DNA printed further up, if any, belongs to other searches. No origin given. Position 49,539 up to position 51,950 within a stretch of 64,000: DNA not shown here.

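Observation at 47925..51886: Self-contained cohesin-dockerin module apparently tethering a GH73 peptidoglycan hydrolase to a membrane anchor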

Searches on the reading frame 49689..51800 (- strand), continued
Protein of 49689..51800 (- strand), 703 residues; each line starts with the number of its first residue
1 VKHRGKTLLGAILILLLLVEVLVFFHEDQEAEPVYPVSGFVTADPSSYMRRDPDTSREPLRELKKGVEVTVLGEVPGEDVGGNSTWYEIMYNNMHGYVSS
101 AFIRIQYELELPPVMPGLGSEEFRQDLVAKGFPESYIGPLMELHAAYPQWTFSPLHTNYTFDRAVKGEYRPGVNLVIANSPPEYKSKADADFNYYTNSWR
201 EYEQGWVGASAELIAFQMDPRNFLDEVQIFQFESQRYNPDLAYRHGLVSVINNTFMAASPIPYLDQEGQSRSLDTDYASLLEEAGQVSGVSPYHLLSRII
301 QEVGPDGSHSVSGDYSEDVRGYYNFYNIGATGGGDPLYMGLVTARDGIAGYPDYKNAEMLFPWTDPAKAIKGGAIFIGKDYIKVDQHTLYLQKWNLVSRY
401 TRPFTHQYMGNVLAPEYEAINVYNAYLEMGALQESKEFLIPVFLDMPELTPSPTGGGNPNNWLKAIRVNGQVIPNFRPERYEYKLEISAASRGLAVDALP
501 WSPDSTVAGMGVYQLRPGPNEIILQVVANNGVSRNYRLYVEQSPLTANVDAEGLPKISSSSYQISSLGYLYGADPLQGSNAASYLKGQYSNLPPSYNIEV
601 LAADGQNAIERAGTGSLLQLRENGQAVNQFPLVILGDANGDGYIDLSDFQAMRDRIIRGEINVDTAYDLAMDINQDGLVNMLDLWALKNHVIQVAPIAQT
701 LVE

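Call 57: predict_structure(alignment_id=A1)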
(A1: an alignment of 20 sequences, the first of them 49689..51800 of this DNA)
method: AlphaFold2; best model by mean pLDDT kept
length: 703 residues; sequences in the alignment: 20
mean_pLDDT: 86.2   pTM: 0.66
mean pLDDT of the five models: 86.2, 84.1, 83.6, 83.6, 83.3
residues with pLDDT >= 90: 363; 70-90: 277; 50-70: 42; < 50: 21
segments of 3 or more residues with pLDDT < 50: 1-3, 24-32, 107-115
pLDDT, mean of each block of 10 residues (from residue 1): 61 76 42 69 86 88 88 88 85 91 64 56 93 94 90 90 91 89 90 92 91 95 94 87 78 86 95 95 92 87 85 92 92 83 93 92 96 89 78 78 64 87 75 85 91 86 93 85 89 91 95 91 95 94 89 83 89 93 88 90 86 93 92 93 93 83 78 86 93 91 73
secondary structure, 60 per line:
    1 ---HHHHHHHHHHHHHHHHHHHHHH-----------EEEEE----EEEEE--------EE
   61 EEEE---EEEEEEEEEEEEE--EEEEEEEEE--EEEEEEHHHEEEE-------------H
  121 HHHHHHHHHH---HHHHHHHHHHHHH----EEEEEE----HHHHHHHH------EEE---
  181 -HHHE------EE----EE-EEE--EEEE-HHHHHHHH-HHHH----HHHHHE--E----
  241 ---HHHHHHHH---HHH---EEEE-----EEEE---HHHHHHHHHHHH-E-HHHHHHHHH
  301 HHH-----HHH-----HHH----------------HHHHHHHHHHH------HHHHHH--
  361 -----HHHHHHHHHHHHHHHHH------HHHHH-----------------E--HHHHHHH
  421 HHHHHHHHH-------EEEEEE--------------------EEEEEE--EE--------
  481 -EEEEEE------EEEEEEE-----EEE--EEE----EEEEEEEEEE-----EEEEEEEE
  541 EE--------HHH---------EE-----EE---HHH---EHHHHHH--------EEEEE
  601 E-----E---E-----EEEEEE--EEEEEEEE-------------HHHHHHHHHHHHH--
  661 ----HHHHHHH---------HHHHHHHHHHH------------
elements in order (helices of 4 or more, strands of 3 or more residues): H4-25 E37-41 E46-50 E59-64 E68-80 E83-91 E94-99 E103-106 H120-130 H134-146 E151-156 H161-168 E175-177 E201-203 E206-209 H211-218 H220-223 H228-232 H244-251 E261-264 E270-273 H277-288 H292-303 H336-346 H353-358 H366-382 H389-393 H414-429 E437-442 E463-468 E482-487 E494-500 E506-508 E511-513 E518-527 E533-542 H582-587 E596-601 E617-622 E625-632 H646-658 H665-671 H681-691

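Call 60: fold_search(model_id=the predicted structure, library=pdb)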
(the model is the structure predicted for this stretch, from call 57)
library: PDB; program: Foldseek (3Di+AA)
matches with E <= 10: 1040; with E <= 0.001: 17
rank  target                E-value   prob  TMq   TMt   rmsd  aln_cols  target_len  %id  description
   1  6u0o_B                1.3e-12  1.00  0.28  0.65   5.7       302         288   23  Crystal structure of a peptidoglycan release complex, SagB-SpdC, in lipidic cubic phase (released 2020-09-23)
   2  6fxp_B                4.6e-12  1.00  0.29  0.76   5.3       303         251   22  Crystal structure of S. aureus glucosaminidase B (released 2019-03-20)
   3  6fxp_A                2.3e-11  1.00  0.28  0.74   6.0       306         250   22  Crystal structure of S. aureus glucosaminidase B (released 2019-03-20)
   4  6fxo                  2.7e-11  1.00  0.28  0.77   5.0       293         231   20  Crystal structure of Major Bifunctional Autolysin (released 2019-03-20)
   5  4pia                  6.4e-09  1.00  0.24  0.60   6.2       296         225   21  Crystal structure of S. Aureus Autolysin E (released 2015-10-14)
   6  4pi9                  1.1e-08  1.00  0.23  0.61   6.5       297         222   20  Crystal structure of S. Aureus Autolysin E in complex with muropeptide NAM-L-ALA-D-iGLU (released 2015-10-14)
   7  4pi8_A                1.6e-08  1.00  0.24  0.61   6.5       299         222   19  Crystal structure of catalytic mutant E138A of S. Aureus Autolysin E in complex with disaccharide NAG-NAM (released 2015-10-14)
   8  4pi7_A                4.8e-08  1.00  0.23  0.60   6.7       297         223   20  Crystal structure of S. Aureus Autolysin E in complex with disaccharide NAM-NAG (released 2015-10-14)
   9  8yxn_B                5.6e-08  1.00  0.24  0.55   8.0       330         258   15  X-ray structure of Clostridium perfringens autolysin catalytic domain in the P1 form (released 2024-05-15)
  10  5wqw                  2.0e-07  1.00  0.23  0.54   8.2       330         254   16  X-ray structure of catalytic domain of autolysin from Clostridium perfringens (released 2016-12-07)
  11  8yxn_A                5.0e-07  1.00  0.23  0.53   8.1       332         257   15  X-ray structure of Clostridium perfringens autolysin catalytic domain in the P1 form (released 2024-05-15)
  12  7pj4                  3.1e-05  1.00  0.17  0.40  19.6       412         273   11  Crystal structure of catalytic domain in closed conformation of LytB (E585Q)from Streptococcus pneumoniae (released 2022-09-07)
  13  4q2w                  1.2e-04  1.00  0.14  0.35  18.2       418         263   10  Crystal Structure of pneumococcal peptidoglycan hydrolase LytB (released 2014-07-16)
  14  7pj3                  4.2e-04  1.00  0.16  0.36  20.0       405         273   12  Crystal structure of catalytic domain in open conformation of LytB from Streptococcus pneumoniae (released 2022-09-07)
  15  9a7d_A                6.2e-04  1.00  0.09  0.12   5.6        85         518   22  Integrative model of YRVJ-YACD by crosslinking MS and deep learning (released 2024-09-18)
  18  2krs_MODEL_1_A        1.2e-03  1.00  0.09  0.72   5.0        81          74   26  Solution NMR structure of SH3 domain from CPF_0587 (fragment 415-479) from Clostridium perfringens. Northeast  (released 2010-01-26)
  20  8b2g_A                2.2e-03  1.00  0.08  0.72   2.6        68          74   26  SH3-like domain from Penicillium virgatum muramidase (released 2023-07-19)
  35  2ccl_B                1.6e-02  1.00  0.09  0.91   1.4        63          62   28  THE S45A, T46A MUTANT OF THE TYPE I COHESIN-DOCKERIN COMPLEX FROM THE CELLULOSOME OF CLOSTRIDIUM THERMOCELLUM (released 2007-02-13)
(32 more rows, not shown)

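Call 74: search_protein_families(library=pfam, proteins=[L061:7340-8599:+, L063:7530-8765:+, L071:6095-7333:+, L072:7135-8520:+, L079:3886-5127:+, L082:3053-4291:+, L083:7690-8913:+, L024:4715-6517:+, L066:1652-2641:+], max_evalue=0.01)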
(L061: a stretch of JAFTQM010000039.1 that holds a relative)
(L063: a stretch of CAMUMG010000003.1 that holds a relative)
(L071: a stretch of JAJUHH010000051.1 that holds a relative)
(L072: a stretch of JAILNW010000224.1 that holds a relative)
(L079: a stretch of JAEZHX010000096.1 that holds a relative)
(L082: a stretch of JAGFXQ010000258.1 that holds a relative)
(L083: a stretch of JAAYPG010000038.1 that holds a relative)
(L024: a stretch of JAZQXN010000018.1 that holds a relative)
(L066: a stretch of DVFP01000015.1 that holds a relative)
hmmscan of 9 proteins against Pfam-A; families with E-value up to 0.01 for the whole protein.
L061:7340-8599:+ (420 aa): 2 families
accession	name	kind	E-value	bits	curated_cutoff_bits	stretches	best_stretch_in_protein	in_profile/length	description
PF12733.13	Cadherin-like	-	6.9e-07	30.1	24.2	1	175-246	6-84/89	Cadherin-like beta sandwich domain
PF00963.24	Cohesin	-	0.0085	16.7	24.1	1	43-88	2-48/139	Cohesin domain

L063:7530-8765:+ (412 aa): 1 family
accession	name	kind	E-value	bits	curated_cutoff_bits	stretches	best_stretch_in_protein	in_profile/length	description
PF12733.13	Cadherin-like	-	1.3e-08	35.6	24.2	1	172-240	7-87/89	Cadherin-like beta sandwich domain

L071:6095-7333:+ (413 aa): 3 families
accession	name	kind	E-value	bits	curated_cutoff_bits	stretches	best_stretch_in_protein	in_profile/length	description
PF12733.13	Cadherin-like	-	1.2e-11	45.3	24.2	1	165-245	1-88/89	Cadherin-like beta sandwich domain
PF00963.24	Cohesin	-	0.00014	22.5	24.1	1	41-118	4-80/139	Cohesin domain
PF00608.22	Adeno_shaft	-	0.0015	18.6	30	0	141-163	6-28/44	Adenoviral fibre protein (repeat/shaft region)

L072:7135-8520:+ (462 aa): 2 families
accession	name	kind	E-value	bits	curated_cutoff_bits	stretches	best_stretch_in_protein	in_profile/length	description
PF12733.13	Cadherin-like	-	1.1e-11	45.4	24.2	1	174-254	2-89/89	Cadherin-like beta sandwich domain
PF19863.4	DUF6337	-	0.0055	16.5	25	0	3-99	151-249/353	Family of unknown function (DUF6337)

L079:3886-5127:+ (414 aa): 2 families
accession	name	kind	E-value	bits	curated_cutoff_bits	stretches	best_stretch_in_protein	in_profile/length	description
PF12733.13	Cadherin-like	-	5.5e-11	43.2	24.2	1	160-241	1-89/89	Cadherin-like beta sandwich domain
PF00963.24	Cohesin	-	0.0018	18.9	24.1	1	36-80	4-50/139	Cohesin domain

L082:3053-4291:+ (413 aa): 1 family
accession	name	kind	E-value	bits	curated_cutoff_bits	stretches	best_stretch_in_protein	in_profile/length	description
PF12733.13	Cadherin-like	-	1e-06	29.5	24.2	1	160-237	1-85/89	Cadherin-like beta sandwich domain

L083:7690-8913:+ (408 aa): 1 family
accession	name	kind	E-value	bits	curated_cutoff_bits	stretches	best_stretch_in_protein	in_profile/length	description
PF12733.13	Cadherin-like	-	1.1e-11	45.4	24.2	1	160-239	1-87/89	Cadherin-like beta sandwich domain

L024:4715-6517:+ (601 aa): 2 families
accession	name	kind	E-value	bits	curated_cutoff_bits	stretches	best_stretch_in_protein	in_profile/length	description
PF12733.13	Cadherin-like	-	1.4e-12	48.3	24.2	1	168-240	5-88/89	Cadherin-like beta sandwich domain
PF24619.1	Ig_SibA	-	0.0011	19.4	27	0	333-387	66-127/135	SibA-like, immunoglobulin-like domain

L066:1652-2641:+ (330 aa): 3 families
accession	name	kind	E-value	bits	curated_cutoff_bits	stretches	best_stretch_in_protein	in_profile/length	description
PF12733.13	Cadherin-like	-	2.9e-09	37.7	24.2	1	169-239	9-88/89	Cadherin-like beta sandwich domain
PF00963.24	Cohesin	-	0.00065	20.4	24.1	1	37-138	5-130/139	Cohesin domain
PF05031.18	NEAT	-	0.0018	19.2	32.8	0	104-133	6-35/119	Iron Transport-associated domain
